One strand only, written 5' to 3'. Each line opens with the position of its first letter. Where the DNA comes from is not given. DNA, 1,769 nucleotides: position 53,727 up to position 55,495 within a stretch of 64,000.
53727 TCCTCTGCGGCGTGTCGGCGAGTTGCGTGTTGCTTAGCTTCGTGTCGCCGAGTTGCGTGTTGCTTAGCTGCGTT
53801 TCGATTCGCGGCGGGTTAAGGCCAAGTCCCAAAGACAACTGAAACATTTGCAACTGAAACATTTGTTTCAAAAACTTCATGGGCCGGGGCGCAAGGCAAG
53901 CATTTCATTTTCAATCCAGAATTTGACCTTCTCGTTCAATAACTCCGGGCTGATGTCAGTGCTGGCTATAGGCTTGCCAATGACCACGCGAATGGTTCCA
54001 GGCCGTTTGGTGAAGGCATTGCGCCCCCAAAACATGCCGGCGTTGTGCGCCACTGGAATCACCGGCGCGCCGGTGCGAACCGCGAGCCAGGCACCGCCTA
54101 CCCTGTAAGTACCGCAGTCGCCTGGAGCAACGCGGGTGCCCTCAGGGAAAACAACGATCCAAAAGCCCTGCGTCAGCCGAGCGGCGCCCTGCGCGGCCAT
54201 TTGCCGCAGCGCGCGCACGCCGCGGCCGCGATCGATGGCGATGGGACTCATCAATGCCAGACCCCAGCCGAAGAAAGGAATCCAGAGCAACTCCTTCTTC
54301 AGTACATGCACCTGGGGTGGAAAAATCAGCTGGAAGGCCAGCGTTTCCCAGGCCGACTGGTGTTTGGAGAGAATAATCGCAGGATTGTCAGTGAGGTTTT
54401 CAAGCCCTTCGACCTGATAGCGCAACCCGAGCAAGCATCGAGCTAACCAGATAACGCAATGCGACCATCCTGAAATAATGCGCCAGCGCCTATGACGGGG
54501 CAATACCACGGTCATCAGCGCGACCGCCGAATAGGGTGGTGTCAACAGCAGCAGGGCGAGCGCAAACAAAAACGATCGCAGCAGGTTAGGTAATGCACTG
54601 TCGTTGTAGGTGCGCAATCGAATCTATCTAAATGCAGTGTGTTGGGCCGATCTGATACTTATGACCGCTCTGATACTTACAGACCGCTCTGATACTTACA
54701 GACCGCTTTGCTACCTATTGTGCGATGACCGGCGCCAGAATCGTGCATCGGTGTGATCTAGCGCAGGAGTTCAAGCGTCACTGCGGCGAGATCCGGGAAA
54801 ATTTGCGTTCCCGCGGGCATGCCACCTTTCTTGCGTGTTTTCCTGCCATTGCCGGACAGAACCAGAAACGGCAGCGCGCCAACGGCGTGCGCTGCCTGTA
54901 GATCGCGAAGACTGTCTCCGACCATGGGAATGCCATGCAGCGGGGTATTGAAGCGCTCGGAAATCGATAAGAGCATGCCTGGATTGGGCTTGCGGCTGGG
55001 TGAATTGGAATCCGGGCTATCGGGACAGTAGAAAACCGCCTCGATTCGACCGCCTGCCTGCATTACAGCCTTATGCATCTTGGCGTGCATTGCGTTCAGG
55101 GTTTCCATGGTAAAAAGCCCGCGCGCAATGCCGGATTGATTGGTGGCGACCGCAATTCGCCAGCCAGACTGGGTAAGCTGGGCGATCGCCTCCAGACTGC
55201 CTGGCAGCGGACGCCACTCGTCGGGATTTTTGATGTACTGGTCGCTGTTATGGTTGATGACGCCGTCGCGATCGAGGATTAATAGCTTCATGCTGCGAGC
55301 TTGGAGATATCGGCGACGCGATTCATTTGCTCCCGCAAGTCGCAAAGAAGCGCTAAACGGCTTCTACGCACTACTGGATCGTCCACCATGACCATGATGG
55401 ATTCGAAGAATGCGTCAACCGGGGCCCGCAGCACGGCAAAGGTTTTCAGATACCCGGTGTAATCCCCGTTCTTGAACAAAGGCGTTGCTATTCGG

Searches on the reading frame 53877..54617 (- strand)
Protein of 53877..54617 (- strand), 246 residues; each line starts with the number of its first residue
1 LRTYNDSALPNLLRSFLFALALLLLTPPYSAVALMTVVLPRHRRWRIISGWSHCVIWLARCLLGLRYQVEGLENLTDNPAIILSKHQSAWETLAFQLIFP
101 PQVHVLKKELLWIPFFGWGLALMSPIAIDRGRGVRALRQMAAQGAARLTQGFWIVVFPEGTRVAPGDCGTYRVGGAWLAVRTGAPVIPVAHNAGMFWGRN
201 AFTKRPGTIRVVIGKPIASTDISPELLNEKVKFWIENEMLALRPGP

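Call 14: search_protein_families(library=pfam, proteins=[window:53877-54617:-])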
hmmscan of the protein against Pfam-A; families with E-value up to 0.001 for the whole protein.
window:53877-54617:- (246 aa): 1 family
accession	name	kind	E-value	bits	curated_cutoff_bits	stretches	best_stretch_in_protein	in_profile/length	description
PF01553.26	Acyltransferase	-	1.9e-20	73.4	23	1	67-191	2-131/132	Acyltransferase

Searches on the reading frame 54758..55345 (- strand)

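Call 14: search_protein_families(library=pfam, proteins=[window:54758-55345:-])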
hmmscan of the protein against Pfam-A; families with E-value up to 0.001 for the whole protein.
window:54758-55345:- (195 aa): 5 families
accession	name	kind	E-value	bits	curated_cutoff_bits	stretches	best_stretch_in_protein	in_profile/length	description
PF13242.12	Hydrolase_like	-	1.4e-12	47.7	22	1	118-188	3-74/75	HAD-hyrolase-like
PF00702.32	Hydrolase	-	8.9e-11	43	26.4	1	24-156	77-191/191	haloacid dehalogenase-like hydrolase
PF13419.12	HAD_2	-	3.7e-09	37.4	23.8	1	117-157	133-173/178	Haloacid dehalogenase-like hydrolase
PF08645.17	PNK3P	-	2.3e-07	31.1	22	1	27-134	8-111/161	Polynucleotide kinase 3 phosphatase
PF13344.12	Hydrolase_6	-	2.2e-05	24.9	27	1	23-77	2-46/101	Haloacid dehalogenase-like hydrolase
